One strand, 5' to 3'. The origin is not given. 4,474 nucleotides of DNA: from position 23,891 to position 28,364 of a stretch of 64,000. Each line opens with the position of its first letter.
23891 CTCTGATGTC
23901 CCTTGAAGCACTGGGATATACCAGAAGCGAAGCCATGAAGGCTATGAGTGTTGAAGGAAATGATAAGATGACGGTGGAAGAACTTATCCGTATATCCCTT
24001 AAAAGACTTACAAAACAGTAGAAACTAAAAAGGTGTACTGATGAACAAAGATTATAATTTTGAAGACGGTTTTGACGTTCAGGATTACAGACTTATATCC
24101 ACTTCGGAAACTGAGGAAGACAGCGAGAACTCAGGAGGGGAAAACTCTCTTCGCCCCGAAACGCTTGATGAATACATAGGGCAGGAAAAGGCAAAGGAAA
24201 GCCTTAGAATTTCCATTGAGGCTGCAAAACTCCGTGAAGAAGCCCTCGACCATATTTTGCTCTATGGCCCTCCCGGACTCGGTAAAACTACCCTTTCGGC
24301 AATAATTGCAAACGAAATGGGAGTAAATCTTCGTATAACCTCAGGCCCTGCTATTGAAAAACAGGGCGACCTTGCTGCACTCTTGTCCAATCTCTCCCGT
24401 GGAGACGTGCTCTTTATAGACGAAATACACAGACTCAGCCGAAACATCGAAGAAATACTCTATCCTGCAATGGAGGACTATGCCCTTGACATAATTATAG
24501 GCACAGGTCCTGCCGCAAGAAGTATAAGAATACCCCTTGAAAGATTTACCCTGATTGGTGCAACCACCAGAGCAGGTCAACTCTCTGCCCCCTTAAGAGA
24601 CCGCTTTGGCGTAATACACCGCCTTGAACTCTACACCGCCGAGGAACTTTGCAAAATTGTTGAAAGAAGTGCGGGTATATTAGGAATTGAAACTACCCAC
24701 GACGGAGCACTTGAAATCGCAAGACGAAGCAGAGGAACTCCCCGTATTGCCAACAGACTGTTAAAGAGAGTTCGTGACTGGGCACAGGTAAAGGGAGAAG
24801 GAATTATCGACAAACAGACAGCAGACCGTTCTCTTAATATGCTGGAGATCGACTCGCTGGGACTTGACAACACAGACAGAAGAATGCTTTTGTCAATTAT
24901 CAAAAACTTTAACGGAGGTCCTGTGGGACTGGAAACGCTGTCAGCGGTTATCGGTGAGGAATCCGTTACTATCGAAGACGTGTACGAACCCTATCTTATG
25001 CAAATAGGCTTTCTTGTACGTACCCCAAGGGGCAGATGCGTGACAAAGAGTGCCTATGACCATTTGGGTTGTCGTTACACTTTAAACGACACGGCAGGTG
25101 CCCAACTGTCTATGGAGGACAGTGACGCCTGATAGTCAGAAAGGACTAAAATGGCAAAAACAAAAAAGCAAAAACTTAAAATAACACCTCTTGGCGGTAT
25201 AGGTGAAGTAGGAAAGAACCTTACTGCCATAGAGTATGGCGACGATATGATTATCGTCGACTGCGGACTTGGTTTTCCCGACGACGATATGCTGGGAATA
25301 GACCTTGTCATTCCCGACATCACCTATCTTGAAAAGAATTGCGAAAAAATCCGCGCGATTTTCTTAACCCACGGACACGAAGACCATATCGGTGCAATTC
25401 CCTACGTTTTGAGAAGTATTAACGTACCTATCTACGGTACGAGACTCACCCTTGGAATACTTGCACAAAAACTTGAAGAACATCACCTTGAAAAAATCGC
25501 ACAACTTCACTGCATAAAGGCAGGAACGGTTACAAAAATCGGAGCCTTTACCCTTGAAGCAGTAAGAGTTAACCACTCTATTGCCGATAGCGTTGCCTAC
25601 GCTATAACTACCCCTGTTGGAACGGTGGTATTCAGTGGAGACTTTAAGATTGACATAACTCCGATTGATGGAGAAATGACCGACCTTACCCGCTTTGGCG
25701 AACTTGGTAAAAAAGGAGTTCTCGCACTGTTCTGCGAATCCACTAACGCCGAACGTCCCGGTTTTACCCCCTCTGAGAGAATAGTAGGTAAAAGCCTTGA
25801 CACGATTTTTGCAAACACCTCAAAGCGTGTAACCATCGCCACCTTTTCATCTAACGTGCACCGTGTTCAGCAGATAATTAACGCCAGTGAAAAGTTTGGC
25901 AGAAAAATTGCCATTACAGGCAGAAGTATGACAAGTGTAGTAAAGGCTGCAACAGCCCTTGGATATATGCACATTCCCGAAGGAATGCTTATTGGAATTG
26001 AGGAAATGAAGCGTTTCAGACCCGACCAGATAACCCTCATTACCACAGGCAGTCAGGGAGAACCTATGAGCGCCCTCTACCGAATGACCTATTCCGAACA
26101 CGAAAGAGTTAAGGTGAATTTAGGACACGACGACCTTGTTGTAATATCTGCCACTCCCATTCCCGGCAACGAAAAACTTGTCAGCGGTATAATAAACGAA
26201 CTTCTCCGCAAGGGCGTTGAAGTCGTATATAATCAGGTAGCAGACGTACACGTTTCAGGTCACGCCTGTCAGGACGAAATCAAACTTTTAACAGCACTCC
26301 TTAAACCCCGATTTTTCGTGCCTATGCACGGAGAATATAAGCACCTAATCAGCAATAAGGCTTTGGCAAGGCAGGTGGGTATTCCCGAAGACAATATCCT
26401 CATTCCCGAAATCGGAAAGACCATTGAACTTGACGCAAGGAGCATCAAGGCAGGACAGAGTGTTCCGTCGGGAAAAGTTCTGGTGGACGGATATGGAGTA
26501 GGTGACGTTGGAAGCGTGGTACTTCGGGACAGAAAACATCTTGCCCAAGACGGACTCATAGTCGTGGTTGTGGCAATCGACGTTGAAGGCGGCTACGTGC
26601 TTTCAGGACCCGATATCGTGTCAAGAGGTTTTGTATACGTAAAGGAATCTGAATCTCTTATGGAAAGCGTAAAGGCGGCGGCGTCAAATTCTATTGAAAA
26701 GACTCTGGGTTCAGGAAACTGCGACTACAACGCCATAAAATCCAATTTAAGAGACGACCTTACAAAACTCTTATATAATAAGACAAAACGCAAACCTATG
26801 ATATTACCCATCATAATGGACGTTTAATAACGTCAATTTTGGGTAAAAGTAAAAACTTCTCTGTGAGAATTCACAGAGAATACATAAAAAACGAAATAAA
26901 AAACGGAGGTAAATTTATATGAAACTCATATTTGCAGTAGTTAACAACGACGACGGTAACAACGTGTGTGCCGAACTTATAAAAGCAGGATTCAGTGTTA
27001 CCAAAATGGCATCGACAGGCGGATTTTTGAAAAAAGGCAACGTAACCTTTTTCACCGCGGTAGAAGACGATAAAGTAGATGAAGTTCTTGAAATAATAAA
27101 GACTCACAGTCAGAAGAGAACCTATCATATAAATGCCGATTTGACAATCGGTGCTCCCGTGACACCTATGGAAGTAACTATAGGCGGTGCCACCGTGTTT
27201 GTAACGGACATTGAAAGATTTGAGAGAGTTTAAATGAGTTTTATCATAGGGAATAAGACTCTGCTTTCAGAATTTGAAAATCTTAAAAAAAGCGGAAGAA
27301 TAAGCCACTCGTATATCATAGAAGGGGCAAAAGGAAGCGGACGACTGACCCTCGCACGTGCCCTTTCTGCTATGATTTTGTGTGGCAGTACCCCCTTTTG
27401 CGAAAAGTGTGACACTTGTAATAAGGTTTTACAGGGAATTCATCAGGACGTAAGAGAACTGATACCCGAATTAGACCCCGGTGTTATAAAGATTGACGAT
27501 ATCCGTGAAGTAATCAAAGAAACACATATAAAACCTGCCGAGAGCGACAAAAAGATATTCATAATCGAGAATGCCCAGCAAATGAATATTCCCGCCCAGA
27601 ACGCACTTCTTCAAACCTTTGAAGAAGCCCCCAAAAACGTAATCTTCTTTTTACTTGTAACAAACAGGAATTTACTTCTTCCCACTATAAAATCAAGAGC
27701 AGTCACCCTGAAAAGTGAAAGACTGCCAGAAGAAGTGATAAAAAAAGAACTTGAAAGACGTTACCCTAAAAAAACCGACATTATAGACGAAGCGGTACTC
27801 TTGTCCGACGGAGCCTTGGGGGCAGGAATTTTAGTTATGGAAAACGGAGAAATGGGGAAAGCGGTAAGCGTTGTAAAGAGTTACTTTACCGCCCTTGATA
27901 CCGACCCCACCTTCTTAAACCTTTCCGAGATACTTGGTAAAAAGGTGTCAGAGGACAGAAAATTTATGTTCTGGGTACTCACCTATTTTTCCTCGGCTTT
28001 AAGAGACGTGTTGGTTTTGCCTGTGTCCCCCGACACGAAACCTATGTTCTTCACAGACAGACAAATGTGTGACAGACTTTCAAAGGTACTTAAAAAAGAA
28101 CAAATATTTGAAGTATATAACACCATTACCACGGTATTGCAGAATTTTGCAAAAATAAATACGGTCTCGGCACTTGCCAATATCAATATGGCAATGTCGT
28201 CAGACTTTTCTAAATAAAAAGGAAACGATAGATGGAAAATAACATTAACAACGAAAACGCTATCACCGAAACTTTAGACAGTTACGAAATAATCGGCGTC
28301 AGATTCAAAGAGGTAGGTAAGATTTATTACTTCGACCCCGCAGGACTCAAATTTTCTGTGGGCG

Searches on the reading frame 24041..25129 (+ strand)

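Call 68: search_protein_families(library=pfam, proteins=[window:24041-25129:+], max_evalue=0.00001)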
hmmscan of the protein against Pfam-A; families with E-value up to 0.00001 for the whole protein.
window:24041-25129:+ (363 aa): 7 families
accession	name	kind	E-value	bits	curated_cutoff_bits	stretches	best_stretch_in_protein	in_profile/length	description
PF05496.18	RuvB_N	-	4.2e-81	270.8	27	1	37-195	1-159/159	Holliday junction DNA helicase RuvB P-loop domain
PF17864.7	AAA_lid_4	-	2.4e-33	114.1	27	1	198-271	1-74/74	RuvB AAA lid domain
PF05491.19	RuvB_C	-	9.6e-25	86.8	24.7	1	273-342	2-71/72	RuvB C-terminal winged helix domain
PF00004.35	AAA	-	3.9e-21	76.3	21.2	1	72-195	1-129/131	ATPase family associated with various cellular activities (AAA)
PF07728.20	AAA_5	-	1.8e-10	41.4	22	1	71-189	1-139/139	AAA domain (dynein-related subfamily)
PF01078.27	Mg_chelatase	-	4.4e-06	26.7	20.3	0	43-89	3-42/207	Magnesium chelatase, subunit ChlI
PF06068.19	TIP49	-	5.8e-06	26.1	23.8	0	42-99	23-80/347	TIP49 P-loop domain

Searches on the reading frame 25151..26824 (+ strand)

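Call 68: search_protein_families(library=pfam, proteins=[window:25151-26824:+], max_evalue=0.00001)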
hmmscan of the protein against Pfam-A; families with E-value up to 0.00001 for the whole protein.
window:25151-26824:+ (558 aa): 5 families
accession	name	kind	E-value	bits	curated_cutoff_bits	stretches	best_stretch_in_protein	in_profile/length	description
PF22505.1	RNase_J_b_CASP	-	5.5e-46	155.9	27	1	225-351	2-126/126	Ribonuclease J, beta-CASP domain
PF17770.6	RNase_J_C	-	6.1e-34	117.5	23.8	1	457-558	1-102/102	Ribonuclease J C-terminal domain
PF00753.33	Lactamase_B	-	2.1e-13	51.1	22.7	1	20-165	4-150/196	Metallo-beta-lactamase superfamily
PF12706.13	Lactamase_B_2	-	2.2e-12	47.5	27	1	34-166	3-144/200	Beta-lactamase superfamily domain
PF07521.17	RMMBL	-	5.2e-10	39.6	21.6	1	357-411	3-58/63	Zn-dependent metallo-hydrolase RNA specificity domain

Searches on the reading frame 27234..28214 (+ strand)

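Call 68: search_protein_families(library=pfam, proteins=[window:27234-28214:+], max_evalue=0.00001)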
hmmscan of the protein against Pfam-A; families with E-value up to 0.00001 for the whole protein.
window:27234-28214:+ (327 aa): 1 family
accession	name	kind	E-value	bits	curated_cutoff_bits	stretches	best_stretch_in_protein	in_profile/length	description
PF13177.12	DNA_pol3_delta2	-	7.8e-42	143.4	27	1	7-160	2-156/161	DNA polymerase III, delta subunit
